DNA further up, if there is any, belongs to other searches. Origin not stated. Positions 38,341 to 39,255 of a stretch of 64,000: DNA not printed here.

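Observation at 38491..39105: alkB placed directly upstream of darT: a candidate AlkB-DarT-DarG-DUF3052 operon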

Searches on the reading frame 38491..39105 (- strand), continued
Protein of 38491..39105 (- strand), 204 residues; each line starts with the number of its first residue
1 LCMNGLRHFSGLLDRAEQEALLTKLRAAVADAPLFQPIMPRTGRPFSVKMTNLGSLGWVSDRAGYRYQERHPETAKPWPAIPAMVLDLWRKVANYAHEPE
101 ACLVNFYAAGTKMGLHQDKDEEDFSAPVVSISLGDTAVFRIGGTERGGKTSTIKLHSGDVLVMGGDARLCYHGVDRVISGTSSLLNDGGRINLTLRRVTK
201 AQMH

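Call 44: search_solved_structures(query=window:38491-39099:-, show_alignments=1)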
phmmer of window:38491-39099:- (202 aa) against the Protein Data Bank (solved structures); distinct sequences matched with E-value up to 0.001: 21.
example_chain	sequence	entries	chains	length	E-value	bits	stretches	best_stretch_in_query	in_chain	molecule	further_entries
2fd8_A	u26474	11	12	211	1.7e-42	148.4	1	17-199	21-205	Alkylated DNA repair protein alkB | Alpha-ketoglutarate-dependent dioxygenase alkB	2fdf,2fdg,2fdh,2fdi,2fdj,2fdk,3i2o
4rfr_B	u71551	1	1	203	2e-42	148.3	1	17-198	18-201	Alpha-ketoglutarate-dependent dioxygenase AlkB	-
3t3y_A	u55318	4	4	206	2.1e-42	148.2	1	17-198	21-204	Alpha-ketoglutarate-dependent dioxygenase AlkB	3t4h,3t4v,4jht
6y0q_A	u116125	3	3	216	2.4e-42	148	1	17-198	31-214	Alpha-ketoglutarate-dependent dioxygenase AlkB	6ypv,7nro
3khb_A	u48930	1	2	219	2.5e-42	147.9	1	17-198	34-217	Alpha-ketoglutarate-dependent dioxygenase alkB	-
4nid_A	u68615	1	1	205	5.4e-42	146.8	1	17-198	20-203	Alpha-ketoglutarate-dependent dioxygenase AlkB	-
3o1m_A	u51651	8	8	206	5.5e-42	146.8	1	17-198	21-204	Alpha-ketoglutarate-dependent dioxygenase AlkB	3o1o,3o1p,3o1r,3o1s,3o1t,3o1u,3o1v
4zhn_A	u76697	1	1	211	8.3e-42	146.2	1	17-198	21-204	Alpha-ketoglutarate-dependent dioxygenase AlkB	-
3bie_A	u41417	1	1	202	9.3e-42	146.1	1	17-196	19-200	Alpha-ketoglutarate-dependent dioxygenase alkB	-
3bi3_A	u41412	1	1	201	1.5e-41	145.4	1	17-195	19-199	Alpha-ketoglutarate-dependent dioxygenase alkB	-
3khc_A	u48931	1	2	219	3.4e-41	144.3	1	17-198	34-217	Alpha-ketoglutarate-dependent dioxygenase alkB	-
3bkz_A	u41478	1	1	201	6.3e-41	143.4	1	17-196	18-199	Alpha-ketoglutarate-dependent dioxygenase alkB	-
4nih_A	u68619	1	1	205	7.2e-41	143.2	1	17-198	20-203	Alpha-ketoglutarate-dependent dioxygenase AlkB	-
4nii_A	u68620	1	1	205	9.9e-41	142.7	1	17-198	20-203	Alpha-ketoglutarate-dependent dioxygenase AlkB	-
4nig_A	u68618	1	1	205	5e-40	140.4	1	17-198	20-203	Alpha-ketoglutarate-dependent dioxygenase AlkB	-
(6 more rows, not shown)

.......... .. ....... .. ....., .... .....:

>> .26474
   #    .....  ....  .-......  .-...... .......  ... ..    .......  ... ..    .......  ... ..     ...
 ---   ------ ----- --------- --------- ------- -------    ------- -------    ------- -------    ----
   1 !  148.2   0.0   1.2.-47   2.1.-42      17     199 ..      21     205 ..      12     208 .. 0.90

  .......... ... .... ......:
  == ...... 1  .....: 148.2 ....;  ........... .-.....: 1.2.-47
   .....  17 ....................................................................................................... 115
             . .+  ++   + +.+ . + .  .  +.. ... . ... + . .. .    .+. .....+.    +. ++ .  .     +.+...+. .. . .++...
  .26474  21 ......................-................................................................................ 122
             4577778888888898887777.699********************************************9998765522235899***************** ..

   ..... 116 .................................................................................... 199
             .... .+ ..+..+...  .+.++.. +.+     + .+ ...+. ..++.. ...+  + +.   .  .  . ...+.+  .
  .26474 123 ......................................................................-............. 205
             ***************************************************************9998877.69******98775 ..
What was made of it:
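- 38491..39099 (-): alkB: AlkB-family Fe(II)/2-oxoglutarate dioxygenase, 202 aa. The mechanical ORF extends to a TTG at 39105. E. coli AlkB structures 1.7e-42 with HxD..H and RxNLTxR kept (call 44).
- On AlkB-family Fe(II)/2OG dioxygenase: LHQDKDE, CYHG and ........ align with the corresponding E. coli AlkB segments (call 44).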

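Call 69: search_protein_families(library=padloc, proteins=[window:38491-39099:-], max_evalue=0.001)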
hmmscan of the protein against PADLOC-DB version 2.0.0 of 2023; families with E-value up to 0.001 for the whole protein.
window:38491-39099:- (202 aa): 0 families
